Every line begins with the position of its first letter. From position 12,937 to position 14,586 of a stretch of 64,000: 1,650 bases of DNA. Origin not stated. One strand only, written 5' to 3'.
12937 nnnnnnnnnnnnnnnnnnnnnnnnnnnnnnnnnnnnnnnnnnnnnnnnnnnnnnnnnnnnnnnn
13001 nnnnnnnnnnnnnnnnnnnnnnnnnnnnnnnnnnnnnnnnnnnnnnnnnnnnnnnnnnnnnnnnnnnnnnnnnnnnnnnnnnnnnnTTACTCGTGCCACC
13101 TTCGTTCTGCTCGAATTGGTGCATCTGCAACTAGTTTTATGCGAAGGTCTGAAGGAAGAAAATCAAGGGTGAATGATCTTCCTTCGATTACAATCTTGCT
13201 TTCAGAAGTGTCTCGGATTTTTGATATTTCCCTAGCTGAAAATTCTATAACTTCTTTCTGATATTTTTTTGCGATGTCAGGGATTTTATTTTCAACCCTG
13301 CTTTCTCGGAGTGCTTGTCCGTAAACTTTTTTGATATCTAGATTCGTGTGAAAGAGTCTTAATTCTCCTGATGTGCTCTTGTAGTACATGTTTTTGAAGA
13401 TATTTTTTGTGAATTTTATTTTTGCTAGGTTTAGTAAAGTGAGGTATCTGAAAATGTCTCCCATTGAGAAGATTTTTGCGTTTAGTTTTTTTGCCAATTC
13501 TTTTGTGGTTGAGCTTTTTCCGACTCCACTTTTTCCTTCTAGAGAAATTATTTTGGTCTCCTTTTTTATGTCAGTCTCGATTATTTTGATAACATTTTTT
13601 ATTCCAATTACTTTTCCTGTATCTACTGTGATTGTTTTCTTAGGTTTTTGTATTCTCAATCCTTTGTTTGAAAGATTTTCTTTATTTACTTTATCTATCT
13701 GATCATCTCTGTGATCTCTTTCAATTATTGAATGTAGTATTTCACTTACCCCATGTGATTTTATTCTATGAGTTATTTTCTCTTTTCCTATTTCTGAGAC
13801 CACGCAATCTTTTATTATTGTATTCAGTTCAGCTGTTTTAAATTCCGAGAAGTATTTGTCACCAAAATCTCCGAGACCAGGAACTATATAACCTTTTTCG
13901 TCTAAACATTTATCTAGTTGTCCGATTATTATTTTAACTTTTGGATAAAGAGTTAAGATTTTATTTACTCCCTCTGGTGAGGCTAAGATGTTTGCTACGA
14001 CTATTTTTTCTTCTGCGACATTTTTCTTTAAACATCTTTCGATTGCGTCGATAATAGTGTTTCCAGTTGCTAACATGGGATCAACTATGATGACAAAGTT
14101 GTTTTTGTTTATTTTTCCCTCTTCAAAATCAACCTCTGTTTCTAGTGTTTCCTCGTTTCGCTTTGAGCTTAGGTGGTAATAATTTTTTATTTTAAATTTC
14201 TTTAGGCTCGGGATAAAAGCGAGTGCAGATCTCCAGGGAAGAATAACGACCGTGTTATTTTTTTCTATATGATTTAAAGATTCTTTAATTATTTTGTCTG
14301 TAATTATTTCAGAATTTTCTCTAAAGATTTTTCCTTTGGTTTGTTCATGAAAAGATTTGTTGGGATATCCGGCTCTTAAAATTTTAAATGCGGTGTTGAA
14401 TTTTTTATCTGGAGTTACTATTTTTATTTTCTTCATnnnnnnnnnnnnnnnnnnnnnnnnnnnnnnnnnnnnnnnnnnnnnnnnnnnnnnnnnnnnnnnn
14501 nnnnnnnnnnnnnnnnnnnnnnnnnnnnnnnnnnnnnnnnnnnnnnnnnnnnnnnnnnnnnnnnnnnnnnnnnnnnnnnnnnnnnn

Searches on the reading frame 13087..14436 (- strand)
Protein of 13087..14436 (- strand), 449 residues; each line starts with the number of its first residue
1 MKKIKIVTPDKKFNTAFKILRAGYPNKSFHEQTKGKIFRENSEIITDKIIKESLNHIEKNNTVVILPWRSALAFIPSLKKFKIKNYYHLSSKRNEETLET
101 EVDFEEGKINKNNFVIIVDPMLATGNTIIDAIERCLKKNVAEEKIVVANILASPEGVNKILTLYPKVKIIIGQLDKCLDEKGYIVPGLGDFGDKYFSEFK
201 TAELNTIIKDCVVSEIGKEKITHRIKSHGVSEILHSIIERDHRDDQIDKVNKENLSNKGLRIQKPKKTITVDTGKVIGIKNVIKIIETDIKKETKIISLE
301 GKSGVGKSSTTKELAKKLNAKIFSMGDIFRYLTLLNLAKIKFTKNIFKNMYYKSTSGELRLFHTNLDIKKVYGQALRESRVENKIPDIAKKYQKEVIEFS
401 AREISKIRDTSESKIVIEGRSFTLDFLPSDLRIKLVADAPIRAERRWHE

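Call 11: search_protein_families(library=pfam, proteins=[window:13087-14436:-], max_evalue=0.01)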
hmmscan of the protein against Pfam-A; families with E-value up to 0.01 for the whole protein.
window:13087-14436:- (449 aa): 9 families
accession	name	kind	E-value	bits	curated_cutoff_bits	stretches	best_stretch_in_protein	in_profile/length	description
PF14681.12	UPRTase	-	2.1e-33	116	27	1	69-196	75-204/206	Uracil phosphoribosyltransferase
PF02224.24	Cytidylate_kin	-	6.7e-16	59.1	26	1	297-448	1-149/211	Cytidylate kinase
PF00156.33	Pribosyltran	-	2.1e-08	34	26.3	1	40-158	9-131/158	Phosphoribosyl transferase domain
PF13207.12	AAA_17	-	2.3e-05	25.1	27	1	301-332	2-33/136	AAA domain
PF24390.1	PRTase-CE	-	2.9e-05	24.5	27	1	97-186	91-186/253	PRTase-CE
PF13189.12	Cytidylate_kin2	-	0.00033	21.3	28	1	296-445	1-127/176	Cytidylate kinase-like family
PF03193.22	RsgA_GTPase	-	0.0017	18.6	30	1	280-322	94-134/174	RsgA GTPase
PF15609.12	PRTase_2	-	0.0032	17.5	28.8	1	108-151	115-157/188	Phosphoribosyl transferase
PF13238.12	AAA_18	-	0.0061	17.5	29.4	0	297-331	1-34/128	AAA domain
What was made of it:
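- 13087..14436 (-): UPRTase-cytidylate kinase fusion gene, the conserved distal gene of the minus arm. Its 5' leader would be HHR-1. Pfam (call 11).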

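Call 85: find_homologous_proteins(query=window:13087-14436:-, max_evalue=1e-20)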
Query window:13087-14436:- (449 aa): 69 proteins with E <= 1e-20 among 8000 candidates.
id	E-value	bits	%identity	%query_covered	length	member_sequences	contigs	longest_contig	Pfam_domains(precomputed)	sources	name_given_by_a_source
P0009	2.1e-273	925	96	100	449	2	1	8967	PF14681.13,PF00156.34,PF02224.25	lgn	-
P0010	3.4e-211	720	73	100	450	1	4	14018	PF14681.13,PF02224.25,PF13207.13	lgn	-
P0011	5.0e-201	686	71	100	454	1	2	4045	PF14681.13,PF00156.34,PF02224.25,PF13207.13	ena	-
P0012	3.7e-185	634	66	99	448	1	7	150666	PF14681.13,PF24390.2,PF02224.25,PF13207.13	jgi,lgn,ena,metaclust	metaclust:\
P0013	1.1e-156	540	57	100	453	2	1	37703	PF14681.13,PF02224.25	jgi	jgi:uracil phosphoribosyltransferase/cytidylate kinase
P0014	3.8e-124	433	53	86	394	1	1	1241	PF14681.13,PF02224.25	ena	-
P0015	6.5e-116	406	46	99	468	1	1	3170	PF14681.13,PF00156.34,PF02224.25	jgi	jgi:cytidylate kinase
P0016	2.5e-74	269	34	99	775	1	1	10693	PF14681.13,PF02224.25,PF13238.13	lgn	-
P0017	5.0e-70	255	56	47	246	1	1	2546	PF14681.13,PF00156.34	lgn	-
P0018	2.9e-64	236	32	92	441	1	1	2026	PF14681.13,PF00156.34,PF02224.25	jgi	-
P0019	1.0e-63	234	47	59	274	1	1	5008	PF02224.25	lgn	-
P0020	8.3e-62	228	47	51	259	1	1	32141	PF14681.13,PF00156.34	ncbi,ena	-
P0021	1.3e-61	227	50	49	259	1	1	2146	PF14681.13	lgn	-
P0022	3.1e-61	226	48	50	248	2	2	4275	PF14681.13,PF00156.34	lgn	-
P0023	4.5e-61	225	50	49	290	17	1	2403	PF14681.13,PF00156.34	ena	-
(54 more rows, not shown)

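Call 86: find_encoding_contigs(protein=P0009, flank=8000, max_places=2)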
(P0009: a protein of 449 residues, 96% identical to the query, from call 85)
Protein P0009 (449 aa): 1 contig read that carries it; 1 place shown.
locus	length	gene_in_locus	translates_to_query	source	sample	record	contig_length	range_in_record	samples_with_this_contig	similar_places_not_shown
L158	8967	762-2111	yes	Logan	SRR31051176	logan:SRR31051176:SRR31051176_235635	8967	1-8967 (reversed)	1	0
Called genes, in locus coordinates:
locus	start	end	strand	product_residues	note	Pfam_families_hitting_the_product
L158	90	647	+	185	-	-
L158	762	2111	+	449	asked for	PF00156:Pribosyltran, PF14681:UPRTase, PF02224:Cytidylate_kin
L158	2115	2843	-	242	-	PF01978:TrmB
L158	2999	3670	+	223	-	PF00293:NUDIX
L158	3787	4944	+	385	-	PF13521:AAA_28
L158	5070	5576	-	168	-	-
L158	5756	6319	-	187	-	-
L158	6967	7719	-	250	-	PF01978:TrmB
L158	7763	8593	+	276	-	-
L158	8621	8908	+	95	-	-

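Call 87: find_encoding_contigs(protein=P0010, flank=8000, max_places=2)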
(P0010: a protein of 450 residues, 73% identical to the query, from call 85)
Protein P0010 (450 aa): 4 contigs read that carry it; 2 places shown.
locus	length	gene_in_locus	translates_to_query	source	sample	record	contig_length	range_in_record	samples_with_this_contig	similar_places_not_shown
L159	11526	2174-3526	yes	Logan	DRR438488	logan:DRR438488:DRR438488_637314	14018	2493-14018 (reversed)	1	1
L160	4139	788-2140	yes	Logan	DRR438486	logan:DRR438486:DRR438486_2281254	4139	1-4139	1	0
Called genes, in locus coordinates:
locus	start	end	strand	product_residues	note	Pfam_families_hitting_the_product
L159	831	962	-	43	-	-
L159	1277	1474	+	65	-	-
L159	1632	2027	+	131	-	-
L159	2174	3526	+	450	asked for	PF14681:UPRTase, PF13207:AAA_17 (faint), PF02224:Cytidylate_kin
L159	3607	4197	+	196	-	-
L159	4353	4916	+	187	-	-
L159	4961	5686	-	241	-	PF01978:TrmB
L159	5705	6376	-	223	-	PF00293:NUDIX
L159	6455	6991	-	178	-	PF13521:AAA_28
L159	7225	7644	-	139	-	-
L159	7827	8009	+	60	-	-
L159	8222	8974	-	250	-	PF01978:TrmB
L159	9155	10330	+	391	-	PF00089:Trypsin, PF13365:Trypsin_2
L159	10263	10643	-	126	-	PF12647:RNHCP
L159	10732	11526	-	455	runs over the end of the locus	-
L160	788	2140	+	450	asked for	PF14681:UPRTase, PF13207:AAA_17 (faint), PF02224:Cytidylate_kin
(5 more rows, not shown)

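Call 88: find_encoding_contigs(protein=P0012, flank=8000, max_places=2)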
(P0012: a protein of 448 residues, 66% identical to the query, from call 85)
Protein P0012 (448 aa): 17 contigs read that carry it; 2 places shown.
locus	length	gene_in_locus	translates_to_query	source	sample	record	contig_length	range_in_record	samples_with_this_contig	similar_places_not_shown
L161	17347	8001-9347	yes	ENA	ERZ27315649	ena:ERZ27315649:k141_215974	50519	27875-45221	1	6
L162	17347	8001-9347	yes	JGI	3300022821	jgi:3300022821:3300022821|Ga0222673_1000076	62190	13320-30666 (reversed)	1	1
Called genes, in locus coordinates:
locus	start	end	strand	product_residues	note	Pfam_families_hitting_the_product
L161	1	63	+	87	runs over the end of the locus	-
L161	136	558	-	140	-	PF03652:RuvX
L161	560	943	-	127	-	PF18893:DUF5652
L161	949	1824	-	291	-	PF01145:Band_7, PF13421:Band_7_1 (weak)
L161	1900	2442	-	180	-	PF00574:CLP_protease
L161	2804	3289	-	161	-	PF09864:MliC (weak)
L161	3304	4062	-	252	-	PF02463:SMC_N (weak), PF13476:AAA_23, PF13175:AAA_15 (weak), PF13555:AAA_29 (weak), PF00005:ABC_tran (faint), PF13175:AAA_15, PF13304:AAA_21 (weak)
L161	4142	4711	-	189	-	-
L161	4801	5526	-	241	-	-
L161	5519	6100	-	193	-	PF07638:Sigma70_ECF (faint), PF04542:Sigma70_r2, PF08281:Sigma70_r4_2, PF04545:Sigma70_r4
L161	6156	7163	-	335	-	-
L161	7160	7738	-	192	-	PF04542:Sigma70_r2, PF08281:Sigma70_r4_2, PF04545:Sigma70_r4 (weak)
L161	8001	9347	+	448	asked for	PF14681:UPRTase, PF24390:PRTase-CE (weak), PF13207:AAA_17 (faint), PF02224:Cytidylate_kin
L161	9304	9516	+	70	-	-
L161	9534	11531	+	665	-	PF01471:PG_binding_1 (weak)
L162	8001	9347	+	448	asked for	PF14681:UPRTase, PF24390:PRTase-CE (weak), PF13207:AAA_17 (faint), PF02224:Cytidylate_kin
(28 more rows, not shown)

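Call 94: find_encoding_contigs(protein=P0013, flank=9000, max_places=1)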
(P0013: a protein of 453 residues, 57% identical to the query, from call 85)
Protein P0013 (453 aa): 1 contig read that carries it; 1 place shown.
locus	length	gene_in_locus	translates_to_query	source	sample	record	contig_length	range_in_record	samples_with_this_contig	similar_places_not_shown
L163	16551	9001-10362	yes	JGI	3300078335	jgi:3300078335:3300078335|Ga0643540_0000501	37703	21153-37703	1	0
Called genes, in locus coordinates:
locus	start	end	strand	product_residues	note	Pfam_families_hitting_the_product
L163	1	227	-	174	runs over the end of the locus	PF06414:Zeta_toxin, PF00910:RNA_helicase (weak), PF13238:AAA_18, PF13671:AAA_33, PF13207:AAA_17 (faint)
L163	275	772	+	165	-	-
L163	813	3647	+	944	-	PF01368:DHH (weak)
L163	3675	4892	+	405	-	PF00485:PRK, PF01928:CYTH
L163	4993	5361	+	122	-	-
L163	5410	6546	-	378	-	-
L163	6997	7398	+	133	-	-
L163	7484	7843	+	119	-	-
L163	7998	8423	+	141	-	-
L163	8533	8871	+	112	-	-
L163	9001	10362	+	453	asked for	PF14681:UPRTase, PF02224:Cytidylate_kin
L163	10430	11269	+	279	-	PF04055:Radical_SAM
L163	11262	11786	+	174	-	PF01928:CYTH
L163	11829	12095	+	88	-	PF00312:Ribosomal_S15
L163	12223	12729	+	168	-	PF01936:NYN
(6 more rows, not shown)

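Call 95: find_encoding_contigs(protein=P0011, flank=9000, max_places=2)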
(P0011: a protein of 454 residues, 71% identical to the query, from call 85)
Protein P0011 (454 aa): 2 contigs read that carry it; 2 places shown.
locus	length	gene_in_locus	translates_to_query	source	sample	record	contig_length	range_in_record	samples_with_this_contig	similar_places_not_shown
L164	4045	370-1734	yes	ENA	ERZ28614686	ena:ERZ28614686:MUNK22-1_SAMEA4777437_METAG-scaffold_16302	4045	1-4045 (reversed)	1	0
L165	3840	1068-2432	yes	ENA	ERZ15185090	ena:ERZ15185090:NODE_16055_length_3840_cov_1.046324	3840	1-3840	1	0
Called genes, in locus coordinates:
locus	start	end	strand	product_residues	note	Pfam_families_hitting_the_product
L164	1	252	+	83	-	?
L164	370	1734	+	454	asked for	PF00156:Pribosyltran (weak), PF14681:UPRTase, PF13207:AAA_17 (faint), PF02224:Cytidylate_kin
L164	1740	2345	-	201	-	-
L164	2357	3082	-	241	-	PF01978:TrmB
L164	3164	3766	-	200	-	PF13521:AAA_28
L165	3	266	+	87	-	?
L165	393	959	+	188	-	-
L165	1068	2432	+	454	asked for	PF00156:Pribosyltran (weak), PF14681:UPRTase, PF13207:AAA_17 (faint), PF02224:Cytidylate_kin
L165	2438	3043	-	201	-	-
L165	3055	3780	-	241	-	PF01978:TrmB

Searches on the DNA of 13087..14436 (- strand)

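Call 89: search_with_rna_model(model_id=R1, sources=[L158, L159, L160, L161, L162], max_evalue=0.01)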
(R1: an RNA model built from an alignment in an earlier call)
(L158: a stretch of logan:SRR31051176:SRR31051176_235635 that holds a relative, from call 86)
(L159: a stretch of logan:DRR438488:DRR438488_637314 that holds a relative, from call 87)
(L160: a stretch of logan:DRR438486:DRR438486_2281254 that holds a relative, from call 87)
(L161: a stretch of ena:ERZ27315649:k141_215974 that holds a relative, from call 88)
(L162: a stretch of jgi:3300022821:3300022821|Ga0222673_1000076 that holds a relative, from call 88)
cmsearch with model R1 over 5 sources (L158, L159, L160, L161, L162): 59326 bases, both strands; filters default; matches with E-value up to 0.01: 7.
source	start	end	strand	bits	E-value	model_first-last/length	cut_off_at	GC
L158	683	740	+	67.1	9.3e-16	1-58/58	no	0.47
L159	187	244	-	62.8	1.3e-14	1-58/58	no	0.55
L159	2097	2152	+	48.5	9.6e-11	1-58/58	no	0.43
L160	711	766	+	48.5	9.6e-11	1-58/58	no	0.43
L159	1532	1605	+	48.1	1.3e-10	1-58/58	no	0.51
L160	146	219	+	48.1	1.3e-10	1-58/58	no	0.51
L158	1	68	+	40.3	1.6e-08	7-58/58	5'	0.46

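Call 96: search_with_rna_model(model_id=R1, sources=[L163, L164, L165], max_evalue=0.01)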
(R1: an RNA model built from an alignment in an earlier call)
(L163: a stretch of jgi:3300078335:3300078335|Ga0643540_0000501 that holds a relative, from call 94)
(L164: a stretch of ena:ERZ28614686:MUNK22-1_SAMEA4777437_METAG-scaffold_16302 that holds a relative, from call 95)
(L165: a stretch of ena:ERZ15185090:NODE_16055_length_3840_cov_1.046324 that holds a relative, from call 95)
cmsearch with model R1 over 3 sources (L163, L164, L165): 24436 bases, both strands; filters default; matches with E-value up to 0.01: 7.
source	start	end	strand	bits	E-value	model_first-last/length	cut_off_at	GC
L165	990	1046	+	65.7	8.9e-16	1-58/58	no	0.47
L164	292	348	+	65.5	1e-15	1-58/58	no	0.42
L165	301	374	+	51.3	7.1e-12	1-58/58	no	0.46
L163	8904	8977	+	46.7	1.2e-10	1-58/58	no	0.41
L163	8440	8513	+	40.9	4.6e-09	1-58/58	no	0.5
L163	7910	7978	+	27.8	1.5e-05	1-58/58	no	0.51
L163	7466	7534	+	22.3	0.00047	1-58/58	no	0.52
